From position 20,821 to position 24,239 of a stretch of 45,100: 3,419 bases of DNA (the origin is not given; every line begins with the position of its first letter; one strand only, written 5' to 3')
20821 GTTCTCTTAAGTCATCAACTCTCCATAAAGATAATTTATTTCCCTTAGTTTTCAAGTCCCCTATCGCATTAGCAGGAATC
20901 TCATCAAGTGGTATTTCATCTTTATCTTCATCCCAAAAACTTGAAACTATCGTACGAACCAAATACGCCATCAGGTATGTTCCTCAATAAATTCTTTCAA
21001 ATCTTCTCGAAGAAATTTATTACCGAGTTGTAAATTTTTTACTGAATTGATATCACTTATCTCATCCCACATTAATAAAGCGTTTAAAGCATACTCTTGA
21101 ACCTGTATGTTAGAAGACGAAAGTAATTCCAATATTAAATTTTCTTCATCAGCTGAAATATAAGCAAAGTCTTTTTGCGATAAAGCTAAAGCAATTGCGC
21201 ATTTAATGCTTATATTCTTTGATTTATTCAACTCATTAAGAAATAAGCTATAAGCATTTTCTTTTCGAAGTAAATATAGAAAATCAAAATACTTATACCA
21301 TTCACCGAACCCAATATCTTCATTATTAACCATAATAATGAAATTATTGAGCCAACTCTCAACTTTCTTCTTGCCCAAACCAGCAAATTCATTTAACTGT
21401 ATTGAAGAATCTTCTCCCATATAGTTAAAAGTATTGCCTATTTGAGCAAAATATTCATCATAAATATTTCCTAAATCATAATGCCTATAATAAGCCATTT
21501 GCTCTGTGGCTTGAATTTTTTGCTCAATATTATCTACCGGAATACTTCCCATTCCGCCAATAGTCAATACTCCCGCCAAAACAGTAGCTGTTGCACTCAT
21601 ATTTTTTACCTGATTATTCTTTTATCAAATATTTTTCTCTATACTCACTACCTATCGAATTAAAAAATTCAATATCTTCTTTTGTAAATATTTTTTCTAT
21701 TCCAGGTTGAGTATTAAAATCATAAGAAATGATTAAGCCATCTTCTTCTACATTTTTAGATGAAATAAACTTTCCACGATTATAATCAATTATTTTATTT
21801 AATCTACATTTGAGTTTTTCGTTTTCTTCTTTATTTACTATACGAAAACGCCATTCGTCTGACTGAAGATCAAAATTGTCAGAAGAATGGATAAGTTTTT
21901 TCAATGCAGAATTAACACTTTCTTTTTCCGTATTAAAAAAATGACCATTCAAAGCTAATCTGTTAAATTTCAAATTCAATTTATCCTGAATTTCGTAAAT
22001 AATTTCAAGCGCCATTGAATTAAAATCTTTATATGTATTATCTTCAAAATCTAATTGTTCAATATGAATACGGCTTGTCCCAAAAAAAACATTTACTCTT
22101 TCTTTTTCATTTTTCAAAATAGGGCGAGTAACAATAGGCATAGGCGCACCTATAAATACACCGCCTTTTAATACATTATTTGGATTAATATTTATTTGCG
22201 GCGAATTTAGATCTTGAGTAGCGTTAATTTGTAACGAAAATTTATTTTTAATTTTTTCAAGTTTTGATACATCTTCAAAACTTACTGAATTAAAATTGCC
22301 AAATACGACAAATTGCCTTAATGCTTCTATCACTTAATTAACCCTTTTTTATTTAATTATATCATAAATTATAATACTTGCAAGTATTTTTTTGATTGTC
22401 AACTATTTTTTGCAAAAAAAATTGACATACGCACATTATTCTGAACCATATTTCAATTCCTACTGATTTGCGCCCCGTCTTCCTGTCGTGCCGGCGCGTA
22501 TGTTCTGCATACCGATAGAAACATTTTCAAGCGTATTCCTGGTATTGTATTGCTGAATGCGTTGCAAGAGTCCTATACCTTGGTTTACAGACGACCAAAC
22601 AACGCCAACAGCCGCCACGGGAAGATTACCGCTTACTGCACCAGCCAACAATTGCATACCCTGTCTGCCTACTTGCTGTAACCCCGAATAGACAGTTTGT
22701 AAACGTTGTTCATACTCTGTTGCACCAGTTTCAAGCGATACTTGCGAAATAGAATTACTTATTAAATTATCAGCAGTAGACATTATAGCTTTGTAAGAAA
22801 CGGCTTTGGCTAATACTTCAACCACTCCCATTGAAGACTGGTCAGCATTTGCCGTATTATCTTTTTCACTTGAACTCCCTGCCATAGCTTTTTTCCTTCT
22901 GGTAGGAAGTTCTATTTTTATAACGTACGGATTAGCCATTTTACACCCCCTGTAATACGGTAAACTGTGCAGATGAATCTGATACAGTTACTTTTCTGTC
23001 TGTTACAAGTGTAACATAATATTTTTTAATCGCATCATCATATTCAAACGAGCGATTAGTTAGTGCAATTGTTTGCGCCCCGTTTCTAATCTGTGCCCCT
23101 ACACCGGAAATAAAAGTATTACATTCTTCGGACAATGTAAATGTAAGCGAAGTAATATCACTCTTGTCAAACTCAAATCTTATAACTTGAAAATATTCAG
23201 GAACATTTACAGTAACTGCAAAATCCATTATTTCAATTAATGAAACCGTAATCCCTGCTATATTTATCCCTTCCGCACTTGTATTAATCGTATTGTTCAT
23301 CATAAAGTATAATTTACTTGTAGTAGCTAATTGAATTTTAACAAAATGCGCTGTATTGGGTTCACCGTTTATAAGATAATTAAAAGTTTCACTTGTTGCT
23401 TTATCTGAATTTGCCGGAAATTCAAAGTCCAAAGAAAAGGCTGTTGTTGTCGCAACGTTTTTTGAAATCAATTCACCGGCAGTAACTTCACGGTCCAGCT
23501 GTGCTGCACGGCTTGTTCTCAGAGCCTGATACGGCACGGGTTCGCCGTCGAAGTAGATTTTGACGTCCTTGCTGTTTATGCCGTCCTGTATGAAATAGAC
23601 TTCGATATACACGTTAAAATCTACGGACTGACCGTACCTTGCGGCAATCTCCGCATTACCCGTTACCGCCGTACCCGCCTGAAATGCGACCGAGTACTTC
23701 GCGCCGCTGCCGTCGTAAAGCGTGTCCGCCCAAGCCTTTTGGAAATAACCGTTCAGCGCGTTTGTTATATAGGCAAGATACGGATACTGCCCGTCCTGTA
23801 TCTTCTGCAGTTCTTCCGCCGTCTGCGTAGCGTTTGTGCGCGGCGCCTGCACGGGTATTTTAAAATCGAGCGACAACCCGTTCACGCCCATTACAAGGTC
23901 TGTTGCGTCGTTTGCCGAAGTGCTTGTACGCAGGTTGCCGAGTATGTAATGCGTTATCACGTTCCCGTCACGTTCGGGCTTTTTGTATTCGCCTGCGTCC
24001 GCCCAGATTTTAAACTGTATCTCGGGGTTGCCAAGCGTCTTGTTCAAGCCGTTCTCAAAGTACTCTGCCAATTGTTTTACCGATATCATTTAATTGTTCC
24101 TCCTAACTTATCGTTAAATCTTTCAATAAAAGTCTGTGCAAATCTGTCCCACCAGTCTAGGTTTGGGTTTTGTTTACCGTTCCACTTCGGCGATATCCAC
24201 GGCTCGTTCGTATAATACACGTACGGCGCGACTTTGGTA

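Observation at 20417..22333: Translationally coupled three-gene operon (239/209/184 aa) with no recognisable domains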

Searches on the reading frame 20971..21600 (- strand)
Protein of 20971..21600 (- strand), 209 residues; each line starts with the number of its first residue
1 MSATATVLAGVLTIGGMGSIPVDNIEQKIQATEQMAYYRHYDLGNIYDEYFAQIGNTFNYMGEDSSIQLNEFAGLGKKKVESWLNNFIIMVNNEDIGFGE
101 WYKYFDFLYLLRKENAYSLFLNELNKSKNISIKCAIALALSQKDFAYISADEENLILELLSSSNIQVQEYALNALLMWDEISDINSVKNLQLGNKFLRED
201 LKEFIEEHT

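Call 5: search_protein_families(library=pfam, proteins=[window:20971-21600:-], max_evalue=1)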
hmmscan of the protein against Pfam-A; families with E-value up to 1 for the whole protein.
window:20971-21600:- (209 aa): 3 families
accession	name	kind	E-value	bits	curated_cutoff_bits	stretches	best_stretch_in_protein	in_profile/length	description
PF07539.18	UTP20_N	-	0.0032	16.3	27.6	1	151-180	28-57/615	U3 small nucleolar RNA-associated protein 20, N-terminal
PF00514.29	Arm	-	0.012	16.1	20.6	1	157-175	18-36/41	Armadillo/beta-catenin-like repeat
PF02985.28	HEAT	-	0.11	13.2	23.5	0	155-175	4-24/31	HEAT repeat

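Call 6: search_protein_families(library=padloc, proteins=[window:20971-21600:-], max_evalue=1)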
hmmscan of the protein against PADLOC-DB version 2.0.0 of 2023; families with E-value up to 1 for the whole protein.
window:20971-21600:- (209 aa): 0 families

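Call 7: search_protein_families(library=ncbifam, proteins=[window:20971-21600:-], max_evalue=1)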
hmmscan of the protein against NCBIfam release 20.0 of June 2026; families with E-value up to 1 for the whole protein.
window:20971-21600:- (209 aa): 2 families
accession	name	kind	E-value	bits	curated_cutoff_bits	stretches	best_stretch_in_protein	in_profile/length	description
TIGR00382.1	clpX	equivalog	0.0053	15.8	370.75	1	127-185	138-195/414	ATP-dependent protease ATP-binding subunit ClpX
NF003745.1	PRK05342.1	equivalog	0.062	12.1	359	1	128-185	131-187/418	ATP-dependent Clp protease ATP-binding subunit ClpX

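Call 8: search_protein_families(library=phrogs, proteins=[window:20971-21600:-], max_evalue=0.1)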
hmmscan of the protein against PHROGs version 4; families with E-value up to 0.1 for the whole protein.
window:20971-21600:- (209 aa): 0 families

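Call 17: find_homologous_proteins(query=window:20971-21600:-)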
Query window:20971-21600:- (209 aa): 1 proteins with E <= 0.001 among 356 candidates.
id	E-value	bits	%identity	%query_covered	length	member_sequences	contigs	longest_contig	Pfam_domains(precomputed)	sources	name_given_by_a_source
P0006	1.1e-130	452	100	100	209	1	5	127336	-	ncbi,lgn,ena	-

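Call 22: find_encoding_contigs(protein=P0006, flank=10000, max_places=6)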
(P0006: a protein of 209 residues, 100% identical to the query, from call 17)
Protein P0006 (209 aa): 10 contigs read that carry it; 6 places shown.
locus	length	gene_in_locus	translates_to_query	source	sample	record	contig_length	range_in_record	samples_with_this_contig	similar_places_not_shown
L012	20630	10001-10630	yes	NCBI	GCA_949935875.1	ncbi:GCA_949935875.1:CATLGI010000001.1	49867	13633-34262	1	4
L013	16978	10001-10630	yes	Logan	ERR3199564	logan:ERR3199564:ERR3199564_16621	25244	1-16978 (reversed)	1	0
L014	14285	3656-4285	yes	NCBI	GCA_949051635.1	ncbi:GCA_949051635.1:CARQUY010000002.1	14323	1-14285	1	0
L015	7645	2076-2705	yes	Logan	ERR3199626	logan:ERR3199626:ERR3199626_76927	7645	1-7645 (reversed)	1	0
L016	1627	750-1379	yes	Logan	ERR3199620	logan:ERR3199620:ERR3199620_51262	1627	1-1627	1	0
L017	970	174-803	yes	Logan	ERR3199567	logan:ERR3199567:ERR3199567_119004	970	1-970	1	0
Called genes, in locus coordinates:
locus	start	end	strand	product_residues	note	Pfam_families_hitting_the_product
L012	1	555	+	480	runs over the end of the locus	PF04466:Terminase_3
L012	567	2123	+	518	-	-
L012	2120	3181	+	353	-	PF06152:Phage_min_cap2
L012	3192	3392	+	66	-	PF21825:Sequestin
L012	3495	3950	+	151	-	-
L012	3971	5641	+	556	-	PF13620:CarboxypepD_reg (weak)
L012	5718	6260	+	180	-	PF18798:LPD3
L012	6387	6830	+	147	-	-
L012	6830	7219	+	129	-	-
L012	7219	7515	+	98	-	-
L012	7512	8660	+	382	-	-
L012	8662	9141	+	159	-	-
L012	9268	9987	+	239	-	-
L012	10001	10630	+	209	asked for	-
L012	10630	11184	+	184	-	-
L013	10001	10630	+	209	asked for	-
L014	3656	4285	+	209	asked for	-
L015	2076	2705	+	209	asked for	-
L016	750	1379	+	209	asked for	-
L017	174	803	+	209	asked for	-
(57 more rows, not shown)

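Call 43: search_solved_structures(query=A5, max_evalue=10)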
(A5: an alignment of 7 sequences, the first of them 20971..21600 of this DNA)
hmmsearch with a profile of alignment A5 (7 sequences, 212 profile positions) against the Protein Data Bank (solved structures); distinct sequences matched with E-value up to 10: 4.
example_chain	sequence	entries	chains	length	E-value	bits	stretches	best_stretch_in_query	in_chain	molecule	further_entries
4rzp_A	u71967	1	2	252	0.086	16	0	146-178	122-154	Engineered Protein OR366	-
2g1e_A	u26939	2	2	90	0.16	15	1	24-78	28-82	hypothetical protein Ta0895 | Putative uncharacterized protein Ta0895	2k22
6rxu_UT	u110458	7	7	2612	0.78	12.8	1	141-180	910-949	Utp20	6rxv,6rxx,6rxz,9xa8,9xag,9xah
3d1l_A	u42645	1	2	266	1.3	12.1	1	107-177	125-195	Putative NADP oxidoreductase BF3122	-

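Call 106: search_solved_structures(query=A13, max_evalue=10)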
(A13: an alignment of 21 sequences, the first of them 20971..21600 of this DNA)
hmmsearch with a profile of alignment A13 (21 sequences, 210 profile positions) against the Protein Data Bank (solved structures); distinct sequences matched with E-value up to 10: 14.
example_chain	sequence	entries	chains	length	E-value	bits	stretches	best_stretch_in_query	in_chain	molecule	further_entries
9dze_f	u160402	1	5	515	0.067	16.2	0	147-175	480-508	pD5-14 D component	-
1u6g_C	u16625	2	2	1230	0.18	14.8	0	152-174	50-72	TIP120 protein | Cullin-associated NEDD8-dissociated protein 1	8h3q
8cdj_D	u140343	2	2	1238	0.18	14.8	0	152-174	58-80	Cullin-associated NEDD8-dissociated protein 1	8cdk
7z8r_D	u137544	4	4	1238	0.18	14.8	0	152-174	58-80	Cullin-associated NEDD8-dissociated protein 1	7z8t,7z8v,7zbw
8or0_C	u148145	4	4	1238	0.18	14.8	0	152-174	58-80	Cullin-associated NEDD8-dissociated protein 1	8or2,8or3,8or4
7zbz_D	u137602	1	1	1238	0.18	14.8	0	152-174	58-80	Cullin-associated NEDD8-dissociated protein 1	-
4a0c_A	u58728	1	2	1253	0.19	14.8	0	152-174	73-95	CULLIN-ASSOCIATED NEDD8-DISSOCIATED PROTEIN 1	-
6b1p_A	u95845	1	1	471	0.21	14.6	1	113-173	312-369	Glutamate--tRNA ligase 1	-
8pqm_A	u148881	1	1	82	0.22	14.5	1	62-118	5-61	FadR family transcriptional regulator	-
9sah_A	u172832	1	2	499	0.26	14.3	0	148-198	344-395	E4-NB2 synthetic fusion protein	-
9gyt_1u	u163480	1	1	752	0.99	12.4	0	89-141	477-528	mL102 (rPPR5)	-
2i6x_A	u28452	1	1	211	1.2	12.1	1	107-170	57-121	Hydrolase, haloacid dehalogenase-like family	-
6rxu_UT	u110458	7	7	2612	1.3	12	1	146-180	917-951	Utp20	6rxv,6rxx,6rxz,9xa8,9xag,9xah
4wvm_B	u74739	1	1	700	1.4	11.9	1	54-153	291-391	Stonustoxin subunit beta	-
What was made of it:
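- On HEAT/ARM repeat proteins (protein B): PDB profile hits are at E 0.07-0.2 only (call 106).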

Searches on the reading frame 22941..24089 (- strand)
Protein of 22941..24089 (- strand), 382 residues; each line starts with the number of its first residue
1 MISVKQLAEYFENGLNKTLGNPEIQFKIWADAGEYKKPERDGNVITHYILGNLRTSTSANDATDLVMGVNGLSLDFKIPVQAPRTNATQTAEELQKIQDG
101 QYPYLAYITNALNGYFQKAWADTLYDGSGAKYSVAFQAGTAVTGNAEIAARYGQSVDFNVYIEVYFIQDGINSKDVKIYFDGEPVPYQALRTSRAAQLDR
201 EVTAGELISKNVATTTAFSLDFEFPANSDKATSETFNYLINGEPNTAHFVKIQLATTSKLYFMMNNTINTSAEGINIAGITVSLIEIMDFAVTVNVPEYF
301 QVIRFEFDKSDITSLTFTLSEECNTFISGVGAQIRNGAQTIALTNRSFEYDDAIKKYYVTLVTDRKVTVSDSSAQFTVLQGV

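Call 5: search_protein_families(library=pfam, proteins=[window:22941-24089:-], max_evalue=1)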
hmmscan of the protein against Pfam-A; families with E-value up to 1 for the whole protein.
window:22941-24089:- (382 aa): 0 families

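Call 8: search_protein_families(library=phrogs, proteins=[window:22941-24089:-], max_evalue=0.1)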
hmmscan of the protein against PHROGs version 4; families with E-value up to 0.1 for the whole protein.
window:22941-24089:- (382 aa): 1 family
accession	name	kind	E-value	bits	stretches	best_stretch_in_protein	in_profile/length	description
phrog_21366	-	unknown function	0.028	15.7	0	220-250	1-29/66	-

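Call 100: find_related_loci(query=window:22941-24089:-, collection=viral_contigs, flank=9000)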
Query window:22941-24089:- (382 aa) in viral_contigs; peptide patterns used: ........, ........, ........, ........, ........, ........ (x = any residue, [..] = any of these).
10 stretches matched a pattern; 2 encode a relative of the query (tblastn E <= 1e-3); 2 distinct loci.
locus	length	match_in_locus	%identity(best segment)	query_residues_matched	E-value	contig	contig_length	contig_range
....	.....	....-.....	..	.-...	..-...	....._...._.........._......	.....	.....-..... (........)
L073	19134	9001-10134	46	1-380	1e-112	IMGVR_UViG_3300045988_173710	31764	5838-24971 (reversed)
